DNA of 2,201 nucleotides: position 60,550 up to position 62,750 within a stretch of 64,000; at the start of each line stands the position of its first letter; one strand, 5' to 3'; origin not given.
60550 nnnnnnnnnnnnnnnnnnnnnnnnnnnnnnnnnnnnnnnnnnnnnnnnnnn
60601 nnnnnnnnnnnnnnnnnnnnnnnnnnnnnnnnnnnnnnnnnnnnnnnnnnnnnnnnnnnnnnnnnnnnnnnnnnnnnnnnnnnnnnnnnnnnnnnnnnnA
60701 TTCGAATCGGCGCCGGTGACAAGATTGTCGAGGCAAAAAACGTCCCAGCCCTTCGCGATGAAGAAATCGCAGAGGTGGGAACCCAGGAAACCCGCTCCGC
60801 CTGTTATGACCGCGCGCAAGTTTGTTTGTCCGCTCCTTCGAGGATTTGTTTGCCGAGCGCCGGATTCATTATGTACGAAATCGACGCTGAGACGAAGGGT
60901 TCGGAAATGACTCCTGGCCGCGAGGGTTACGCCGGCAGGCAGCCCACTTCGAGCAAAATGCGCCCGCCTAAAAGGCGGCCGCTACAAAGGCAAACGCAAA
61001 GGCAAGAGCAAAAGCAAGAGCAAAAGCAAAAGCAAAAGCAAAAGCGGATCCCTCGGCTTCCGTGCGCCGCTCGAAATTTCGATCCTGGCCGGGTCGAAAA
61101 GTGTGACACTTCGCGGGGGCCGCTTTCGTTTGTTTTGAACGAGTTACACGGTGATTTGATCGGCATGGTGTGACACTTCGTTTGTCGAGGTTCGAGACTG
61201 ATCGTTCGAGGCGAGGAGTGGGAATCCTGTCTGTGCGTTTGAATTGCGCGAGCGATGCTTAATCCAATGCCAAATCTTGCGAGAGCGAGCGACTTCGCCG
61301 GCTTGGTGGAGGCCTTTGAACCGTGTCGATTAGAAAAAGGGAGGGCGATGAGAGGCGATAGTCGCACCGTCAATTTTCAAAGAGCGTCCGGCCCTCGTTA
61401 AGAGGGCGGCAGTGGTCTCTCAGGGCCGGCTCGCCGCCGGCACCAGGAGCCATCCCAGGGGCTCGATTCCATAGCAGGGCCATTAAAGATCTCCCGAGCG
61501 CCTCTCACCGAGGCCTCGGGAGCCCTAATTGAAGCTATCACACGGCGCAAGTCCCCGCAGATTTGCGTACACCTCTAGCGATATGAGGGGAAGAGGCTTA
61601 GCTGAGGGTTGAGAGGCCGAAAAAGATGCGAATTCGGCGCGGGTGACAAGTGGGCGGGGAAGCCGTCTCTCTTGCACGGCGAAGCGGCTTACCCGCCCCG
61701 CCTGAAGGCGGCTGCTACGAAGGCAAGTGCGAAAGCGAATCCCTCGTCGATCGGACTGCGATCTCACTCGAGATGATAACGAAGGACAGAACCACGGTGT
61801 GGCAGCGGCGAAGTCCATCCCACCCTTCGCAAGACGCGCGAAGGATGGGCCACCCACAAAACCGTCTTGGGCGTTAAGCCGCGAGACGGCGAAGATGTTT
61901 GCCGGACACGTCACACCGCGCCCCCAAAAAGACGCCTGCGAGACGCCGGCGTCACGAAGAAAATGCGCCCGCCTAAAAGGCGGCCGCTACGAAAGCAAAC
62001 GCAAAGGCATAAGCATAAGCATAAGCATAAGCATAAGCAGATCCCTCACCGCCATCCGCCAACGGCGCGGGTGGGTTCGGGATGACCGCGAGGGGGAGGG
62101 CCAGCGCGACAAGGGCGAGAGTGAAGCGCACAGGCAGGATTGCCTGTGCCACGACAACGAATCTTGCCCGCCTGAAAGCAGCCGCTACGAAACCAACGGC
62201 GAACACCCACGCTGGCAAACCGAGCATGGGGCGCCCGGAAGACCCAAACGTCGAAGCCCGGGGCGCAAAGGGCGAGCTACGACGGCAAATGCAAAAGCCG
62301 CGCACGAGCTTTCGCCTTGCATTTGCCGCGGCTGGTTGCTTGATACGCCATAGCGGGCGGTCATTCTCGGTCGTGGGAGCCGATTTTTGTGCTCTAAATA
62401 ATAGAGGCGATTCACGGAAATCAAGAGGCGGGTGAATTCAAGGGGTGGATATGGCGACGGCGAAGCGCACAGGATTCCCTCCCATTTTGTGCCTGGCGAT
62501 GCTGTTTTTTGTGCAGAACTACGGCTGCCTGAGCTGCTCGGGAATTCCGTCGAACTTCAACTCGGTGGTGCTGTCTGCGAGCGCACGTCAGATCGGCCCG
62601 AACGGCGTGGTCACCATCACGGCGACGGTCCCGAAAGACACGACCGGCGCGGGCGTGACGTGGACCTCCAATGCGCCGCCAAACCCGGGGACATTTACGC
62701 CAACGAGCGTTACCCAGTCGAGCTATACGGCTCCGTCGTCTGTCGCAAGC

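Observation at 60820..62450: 1.6-kb non-coding island packed with a same-orientation repeat family, microsatellites, palindromes and strong hairpins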

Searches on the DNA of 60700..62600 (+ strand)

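Call 12: search_rna_families(source=window, start=60700, end=62600, threshold=evalue, max_evalue=10, show_alignments=3)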
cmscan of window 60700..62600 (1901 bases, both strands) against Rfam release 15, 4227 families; matches with E-value up to 10: 6.
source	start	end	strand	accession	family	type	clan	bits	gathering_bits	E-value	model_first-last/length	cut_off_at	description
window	62264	62347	+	RF02020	mir-25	Gene; miRNA;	-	23.3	40.5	0.37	1-84/84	no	mir-25 microRNA precursor family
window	61924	61989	-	RF02868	ncS037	Gene; sRNA;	-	21.7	112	0.79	1-152/152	no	Burkholderia sRNA 37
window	62459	62574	-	RF02916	atpB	Cis-reg;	-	17.8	37.4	0.42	1-128/128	no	atpB RNA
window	61924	61984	-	RF02676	Esr41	Gene; sRNA;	-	17.7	102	2.7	1-74/74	no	Enterohemorrhagic E. coli sRNA 41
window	60953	61129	-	RF02156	NPPA-AS1_1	Gene; lncRNA;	-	17.5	45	2.5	1-176/176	no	NPPA antisense RNA 1 conserved region 1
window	61950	62015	-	RF00519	suhB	Gene; sRNA;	CL00108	14.9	41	7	1-77/77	no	Makes More Granules Regulator RNA (mmgR)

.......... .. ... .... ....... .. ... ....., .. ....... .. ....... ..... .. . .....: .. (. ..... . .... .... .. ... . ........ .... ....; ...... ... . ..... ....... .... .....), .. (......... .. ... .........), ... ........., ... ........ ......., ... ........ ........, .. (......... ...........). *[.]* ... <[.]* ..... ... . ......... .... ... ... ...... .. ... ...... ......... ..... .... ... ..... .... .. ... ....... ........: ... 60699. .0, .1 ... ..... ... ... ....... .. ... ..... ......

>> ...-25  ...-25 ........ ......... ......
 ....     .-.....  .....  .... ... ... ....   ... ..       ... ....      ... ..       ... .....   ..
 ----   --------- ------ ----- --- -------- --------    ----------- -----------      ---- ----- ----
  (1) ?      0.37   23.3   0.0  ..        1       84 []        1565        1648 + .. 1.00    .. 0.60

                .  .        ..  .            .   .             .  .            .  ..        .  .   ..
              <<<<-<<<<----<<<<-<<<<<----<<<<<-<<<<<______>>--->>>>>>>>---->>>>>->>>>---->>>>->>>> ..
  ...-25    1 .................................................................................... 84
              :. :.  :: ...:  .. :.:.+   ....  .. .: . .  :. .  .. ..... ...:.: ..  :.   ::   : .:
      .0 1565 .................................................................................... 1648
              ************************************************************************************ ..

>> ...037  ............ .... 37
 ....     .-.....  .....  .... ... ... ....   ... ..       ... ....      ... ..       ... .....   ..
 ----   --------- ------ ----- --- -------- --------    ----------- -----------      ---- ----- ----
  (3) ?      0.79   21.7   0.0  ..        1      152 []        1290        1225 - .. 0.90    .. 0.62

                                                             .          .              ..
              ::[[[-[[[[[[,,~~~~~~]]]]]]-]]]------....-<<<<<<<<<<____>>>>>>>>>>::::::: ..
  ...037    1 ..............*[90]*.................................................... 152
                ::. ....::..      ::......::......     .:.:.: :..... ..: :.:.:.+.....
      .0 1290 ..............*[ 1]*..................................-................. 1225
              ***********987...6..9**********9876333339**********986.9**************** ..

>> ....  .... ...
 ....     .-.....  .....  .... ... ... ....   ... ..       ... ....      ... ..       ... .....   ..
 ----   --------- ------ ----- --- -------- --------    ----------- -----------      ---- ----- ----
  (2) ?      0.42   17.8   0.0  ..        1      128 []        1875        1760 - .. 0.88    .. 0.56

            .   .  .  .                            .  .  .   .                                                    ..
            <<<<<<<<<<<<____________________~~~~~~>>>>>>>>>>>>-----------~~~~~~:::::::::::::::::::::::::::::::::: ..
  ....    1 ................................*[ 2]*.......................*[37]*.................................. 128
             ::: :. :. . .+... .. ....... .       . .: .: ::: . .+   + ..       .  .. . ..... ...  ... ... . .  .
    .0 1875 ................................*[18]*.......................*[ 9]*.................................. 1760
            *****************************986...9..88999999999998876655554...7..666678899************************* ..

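Call 33: build_rna_model(alignment_id=A1, structure=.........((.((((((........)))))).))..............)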
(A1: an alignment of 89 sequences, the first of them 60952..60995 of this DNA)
Model R1 built from alignment A1 (89 sequences, 49 columns); structure: as given.
model positions 45; base pairs 8; branch points 0; effective number of sequences 15.5; information 1.223 bits per position. Calibrated on 0.2 Mb of random sequence (short: E-values are rough).
structure used (alignment columns):
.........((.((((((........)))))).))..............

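Call 34: search_with_rna_model(model_id=R1, source=window, max_evalue=10, show_alignments=8)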
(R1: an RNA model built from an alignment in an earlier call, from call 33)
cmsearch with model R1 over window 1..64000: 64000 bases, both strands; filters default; matches with E-value up to 10: 9.
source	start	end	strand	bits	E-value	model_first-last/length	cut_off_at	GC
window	60952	60995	+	62.4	6.4e-18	1-45/45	no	0.57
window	61957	62000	+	61.7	1.1e-17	1-45/45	no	0.55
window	61686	61728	+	46.2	1.3e-12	1-45/45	no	0.67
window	62156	62198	+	24.7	1.3e-05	1-45/45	no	0.56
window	33522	33580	+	16.8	0.0048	1-45/45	no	0.61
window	35923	35947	+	10.4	0.58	10-33/45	no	0.8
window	35925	35942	-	9.9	0.81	13-29/45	no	0.83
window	7518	7537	+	9.7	0.93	1-45/45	no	0.45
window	13864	13875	-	9.7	0.95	14-27/45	no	0.75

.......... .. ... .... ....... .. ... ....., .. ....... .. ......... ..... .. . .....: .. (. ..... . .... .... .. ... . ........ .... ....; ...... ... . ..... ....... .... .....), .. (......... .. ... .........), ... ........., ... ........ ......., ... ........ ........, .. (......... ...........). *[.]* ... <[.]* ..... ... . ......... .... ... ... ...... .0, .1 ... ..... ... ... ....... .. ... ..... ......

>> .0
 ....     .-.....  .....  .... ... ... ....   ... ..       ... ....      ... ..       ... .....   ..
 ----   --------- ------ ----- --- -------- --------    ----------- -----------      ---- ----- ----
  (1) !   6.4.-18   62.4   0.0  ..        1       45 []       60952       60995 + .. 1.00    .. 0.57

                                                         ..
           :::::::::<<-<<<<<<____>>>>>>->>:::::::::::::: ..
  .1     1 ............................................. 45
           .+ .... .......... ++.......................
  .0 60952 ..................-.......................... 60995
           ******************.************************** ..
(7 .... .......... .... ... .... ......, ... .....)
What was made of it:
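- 61686..61728 (+): REP1 copy B, with a partly eroded stem. R1 46.2 bits (call 34).
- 61957..62000 (+): REP1 copy C, the sister of copy A. They share the loop TAAAA, the upstream ATG and 15 nt of tail. R1 61.7 bits (call 34).
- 62156..62198 (+): REP1 copy D, decayed. Two stem pairs are broken and it no longer folds. R1 24.7 bits (call 34).
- On GTAG-REP / RayT system: For the source genome only 64 kb is available, and all 4-5 copies are in this one island (call 34).
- Checked: Elsewhere in the 64 kb there is only one marginal hit, 33522-33580, at 16.8 bits and inside an ORF (call 34).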

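Call 35: search_with_rna_model(model_id=R1, sources=[L001, L002, L003, L004, L005, L006, L007, L008, L009, L010, L011, L012, L013, L014, L015, L016, L017, L018, L019, L020, L021, L022, L023, L024, L025, L026, L027, L028, L029, L030, L031, L032, L033, L034, L035, L036, L037, L038, L039, L040, L041, L042, L043, L044, L045, L046, L047, L048, L049, L050, L051, L052, L053, L054, L055, L056, L057, L058, L059, L060], max_evalue=0.1)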
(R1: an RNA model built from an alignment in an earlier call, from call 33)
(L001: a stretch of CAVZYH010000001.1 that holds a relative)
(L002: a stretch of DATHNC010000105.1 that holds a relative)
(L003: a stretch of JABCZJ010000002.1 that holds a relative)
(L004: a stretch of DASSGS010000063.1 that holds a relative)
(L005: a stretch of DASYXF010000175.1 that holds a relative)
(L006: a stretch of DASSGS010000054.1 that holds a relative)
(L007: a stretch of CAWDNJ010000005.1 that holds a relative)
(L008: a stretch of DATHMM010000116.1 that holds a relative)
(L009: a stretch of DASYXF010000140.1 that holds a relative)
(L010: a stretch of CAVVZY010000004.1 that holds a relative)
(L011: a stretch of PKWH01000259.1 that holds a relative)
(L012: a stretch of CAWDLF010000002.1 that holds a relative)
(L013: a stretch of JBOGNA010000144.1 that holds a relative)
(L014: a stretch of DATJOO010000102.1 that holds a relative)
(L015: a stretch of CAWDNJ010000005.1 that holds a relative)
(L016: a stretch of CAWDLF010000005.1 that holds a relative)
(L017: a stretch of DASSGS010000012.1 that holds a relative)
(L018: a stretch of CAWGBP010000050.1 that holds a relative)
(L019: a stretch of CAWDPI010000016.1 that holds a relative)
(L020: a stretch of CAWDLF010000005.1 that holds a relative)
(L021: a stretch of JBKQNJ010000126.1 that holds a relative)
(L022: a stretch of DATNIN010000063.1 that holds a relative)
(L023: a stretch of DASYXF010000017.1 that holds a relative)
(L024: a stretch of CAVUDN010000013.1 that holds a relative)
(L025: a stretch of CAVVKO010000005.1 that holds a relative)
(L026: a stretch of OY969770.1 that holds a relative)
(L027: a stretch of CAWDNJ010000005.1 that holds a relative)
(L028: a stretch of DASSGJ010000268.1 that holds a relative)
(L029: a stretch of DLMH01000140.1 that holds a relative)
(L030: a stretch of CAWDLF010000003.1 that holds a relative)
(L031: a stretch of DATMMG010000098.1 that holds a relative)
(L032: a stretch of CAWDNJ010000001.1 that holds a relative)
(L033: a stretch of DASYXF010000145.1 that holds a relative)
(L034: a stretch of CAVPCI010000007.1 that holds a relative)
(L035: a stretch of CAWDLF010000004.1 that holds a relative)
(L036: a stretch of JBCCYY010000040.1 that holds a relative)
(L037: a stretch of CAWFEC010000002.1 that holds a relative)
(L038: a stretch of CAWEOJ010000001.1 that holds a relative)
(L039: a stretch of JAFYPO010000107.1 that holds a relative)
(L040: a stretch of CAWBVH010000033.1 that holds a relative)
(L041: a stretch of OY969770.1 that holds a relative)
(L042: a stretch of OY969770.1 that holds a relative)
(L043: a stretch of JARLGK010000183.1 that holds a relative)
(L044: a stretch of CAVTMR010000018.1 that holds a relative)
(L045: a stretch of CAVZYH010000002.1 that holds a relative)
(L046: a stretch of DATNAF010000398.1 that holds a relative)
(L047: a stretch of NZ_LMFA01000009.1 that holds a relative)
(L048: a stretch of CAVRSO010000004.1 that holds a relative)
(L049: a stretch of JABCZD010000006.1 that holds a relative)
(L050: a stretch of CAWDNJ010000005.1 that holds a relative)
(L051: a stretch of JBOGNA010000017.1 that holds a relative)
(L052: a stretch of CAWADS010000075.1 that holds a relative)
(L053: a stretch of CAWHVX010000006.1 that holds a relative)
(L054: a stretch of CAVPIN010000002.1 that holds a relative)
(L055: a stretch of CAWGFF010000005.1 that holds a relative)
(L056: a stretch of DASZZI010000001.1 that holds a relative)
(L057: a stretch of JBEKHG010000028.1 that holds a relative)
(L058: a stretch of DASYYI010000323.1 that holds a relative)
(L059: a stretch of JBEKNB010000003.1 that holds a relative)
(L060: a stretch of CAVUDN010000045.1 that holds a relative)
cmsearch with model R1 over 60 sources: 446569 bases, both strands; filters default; matches with E-value up to 0.1: 106.
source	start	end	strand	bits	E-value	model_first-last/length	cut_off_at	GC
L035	139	181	+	64.7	8.2e-18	1-45/45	no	0.53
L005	4979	5023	+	64.5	9.1e-18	1-45/45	no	0.6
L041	5768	5812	+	64.4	1e-17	1-45/45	no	0.64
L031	4737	4781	-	64.3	1.1e-17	1-45/45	no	0.62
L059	1087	1129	+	64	1.4e-17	1-45/45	no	0.65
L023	6443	6487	+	63.7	1.7e-17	1-45/45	no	0.56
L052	4786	4830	+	63.6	1.8e-17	1-45/45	no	0.58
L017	5774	5818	+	63.6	1.8e-17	1-45/45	no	0.53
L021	6400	6443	-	62.9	3e-17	1-45/45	no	0.57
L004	5619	5663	+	62.9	3e-17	1-45/45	no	0.64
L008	2716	2760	+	62.8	3.3e-17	1-45/45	no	0.58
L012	2644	2686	-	62.4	4.4e-17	1-45/45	no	0.56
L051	2570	2612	-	62.2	5.1e-17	1-45/45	no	0.63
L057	2017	2059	+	62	6.2e-17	1-45/45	no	0.58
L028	1864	1908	+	61.9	6.5e-17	1-45/45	no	0.64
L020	1839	1881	+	61.8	7.3e-17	1-45/45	no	0.6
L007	3769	3816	+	61.6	8.2e-17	1-45/45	no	0.58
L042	5874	5918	-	61.4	9.7e-17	1-45/45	no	0.6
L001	2758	2800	-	60.6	1.7e-16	1-45/45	no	0.65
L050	2960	3007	+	60.4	2e-16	1-45/45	no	0.6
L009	1209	1253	+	60.4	2.1e-16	1-45/45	no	0.62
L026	4315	4359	-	59.9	3e-16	1-45/45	no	0.58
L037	688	735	-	59.8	3.1e-16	1-45/45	no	0.5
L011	1867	1909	-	59.7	3.4e-16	1-45/45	no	0.58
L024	6472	6515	-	59.6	3.8e-16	1-45/45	no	0.7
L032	7620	7663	+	59.1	5.6e-16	1-45/45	no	0.61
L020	1669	1717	+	59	5.9e-16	1-45/45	no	0.63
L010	952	994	-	58.9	6.1e-16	1-45/45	no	0.7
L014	3289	3333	-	58.8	6.7e-16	1-45/45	no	0.58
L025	2017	2059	+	58.6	8e-16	1-45/45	no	0.67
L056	7546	7590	+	58.2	1.1e-15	1-45/45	no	0.67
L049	2838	2882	+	57.9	1.3e-15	1-45/45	no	0.58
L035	2245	2293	+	57.7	1.5e-15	1-45/45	no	0.59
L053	6664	6707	+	57.5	1.8e-15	1-45/45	no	0.66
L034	4004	4052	+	57.1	2.4e-15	1-45/45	no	0.65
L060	6609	6652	-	57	2.5e-15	1-45/45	no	0.64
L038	175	223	+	56.7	3.3e-15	1-45/45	no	0.61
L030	1515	1563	+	56.1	4.9e-15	1-45/45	no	0.59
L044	3926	3970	-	55.8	6.4e-15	1-45/45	no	0.56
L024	4531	4573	-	55.7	7e-15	1-45/45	no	0.58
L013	7847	7911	-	55.4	8.6e-15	1-45/45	no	0.57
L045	7253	7306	+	55.1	1.1e-14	1-45/45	no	0.46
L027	5448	5495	-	55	1.1e-14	1-45/45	no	0.67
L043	3977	4020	+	54.9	1.3e-14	1-45/45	no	0.61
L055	5922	5975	-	54.6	1.6e-14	1-45/45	no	0.52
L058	1084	1126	-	53.9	2.7e-14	1-45/45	no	0.6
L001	2596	2638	-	53.3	4e-14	1-45/45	no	0.6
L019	799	846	+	52.5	7.3e-14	1-45/45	no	0.65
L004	7014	7058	+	52.5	7.6e-14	1-45/45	no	0.67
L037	630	677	+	52.4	8e-14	1-45/45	no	0.6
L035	4063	4111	+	51.8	1.3e-13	1-45/45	no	0.61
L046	5362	5410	+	51.8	1.3e-13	1-45/45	no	0.55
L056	7753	7797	+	51.7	1.4e-13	1-45/45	no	0.67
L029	7544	7609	-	51.3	1.9e-13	1-45/45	no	0.67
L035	4166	4208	+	51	2.3e-13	1-45/45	no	0.6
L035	1497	1539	+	50.7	2.9e-13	1-45/45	no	0.56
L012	3695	3743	-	50.7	3e-13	1-45/45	no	0.63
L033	2157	2234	-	50.1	4.7e-13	1-45/45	no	0.59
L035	4011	4053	+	49.8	5.6e-13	1-45/45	no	0.58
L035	1375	1417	+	49.4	7.9e-13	1-45/45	no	0.56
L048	3637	3679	+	48.2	1.9e-12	1-45/45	no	0.53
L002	7034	7080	+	48.1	2.1e-12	1-45/45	no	0.53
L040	2766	2810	-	47.1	4.4e-12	1-45/45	no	0.56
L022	3740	3818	+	47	4.7e-12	1-45/45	no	0.67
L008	4943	4984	+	46.8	5.5e-12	1-45/45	no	0.62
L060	874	917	-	46.8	5.6e-12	1-45/45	no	0.57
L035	2199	2241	+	46.5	6.8e-12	1-45/45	no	0.53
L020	353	395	+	45.7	1.2e-11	1-45/45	no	0.51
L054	3225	3272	-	44.8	2.5e-11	1-45/45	no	0.54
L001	2673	2726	-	44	4.4e-11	1-45/45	no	0.56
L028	3257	3299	+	43.4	6.8e-11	1-45/45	no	0.72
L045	7311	7353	+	42.5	1.3e-10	1-45/45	no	0.56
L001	7217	7270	-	39.9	9.5e-10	1-45/45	no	0.46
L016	7060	7113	+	38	4.1e-09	1-45/45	no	0.61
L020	198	260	+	37.6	5.5e-09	1-45/45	no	0.62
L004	982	1032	+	35.6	2.5e-08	1-45/45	no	0.69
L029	1053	1117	-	34.7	4.8e-08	1-45/45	no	0.57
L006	6890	6958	-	34.5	5.4e-08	1-45/45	no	0.72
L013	3264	3302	-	34.5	5.4e-08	1-45/45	no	0.54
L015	1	24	+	34.4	5.8e-08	22-45/45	5'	0.58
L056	7827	7873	+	34.1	7.5e-08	1-45/45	no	0.64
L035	314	356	+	33.9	8.9e-08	1-45/45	no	0.63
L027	5324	5367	-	32.7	2.1e-07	1-45/45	no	0.57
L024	5228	5264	-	32.6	2.3e-07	1-45/45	no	0.62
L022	1989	2018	+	31.6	4.8e-07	10-41/45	no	0.7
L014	5496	5561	-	30.1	1.5e-06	1-45/45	no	0.64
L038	610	648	+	29.8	1.9e-06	1-45/45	no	0.56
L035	183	239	+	29.3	2.8e-06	10-45/45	no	0.67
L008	265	302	+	28.6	4.7e-06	1-45/45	no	0.68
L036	5497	5538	+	25.9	3.6e-05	1-45/45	no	0.62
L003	7933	7982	-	25.7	4.1e-05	1-45/45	no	0.52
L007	3613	3657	+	24.9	7.3e-05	1-45/45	no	0.56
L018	1112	1143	+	22.7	0.00038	1-45/45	no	0.59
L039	341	383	+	21.6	0.00088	1-45/45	no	0.51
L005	6040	6066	+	21.4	0.001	10-36/45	no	0.78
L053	3699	3716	+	21.3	0.0011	11-30/45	no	0.83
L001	7287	7338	-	20.8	0.0017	1-45/45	no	0.63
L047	1001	1040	+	19.1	0.006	1-45/45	no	0.65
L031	2831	2854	-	17.8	0.015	10-35/45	no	0.67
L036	3773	3789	+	17.8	0.016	13-29/45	no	0.82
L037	1457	1473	-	17.7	0.017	12-29/45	no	0.76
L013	5531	5568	+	17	0.029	1-45/45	no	0.66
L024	6378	6411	-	16.2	0.05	1-45/45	no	0.56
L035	2297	2366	+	15.8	0.067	1-45/45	no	0.66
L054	3163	3208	+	15.4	0.09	1-45/45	no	0.67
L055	3629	3669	-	15.4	0.096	1-45/45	no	0.68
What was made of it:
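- The covariance model found 106 hits in 60 blocks (call 35).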
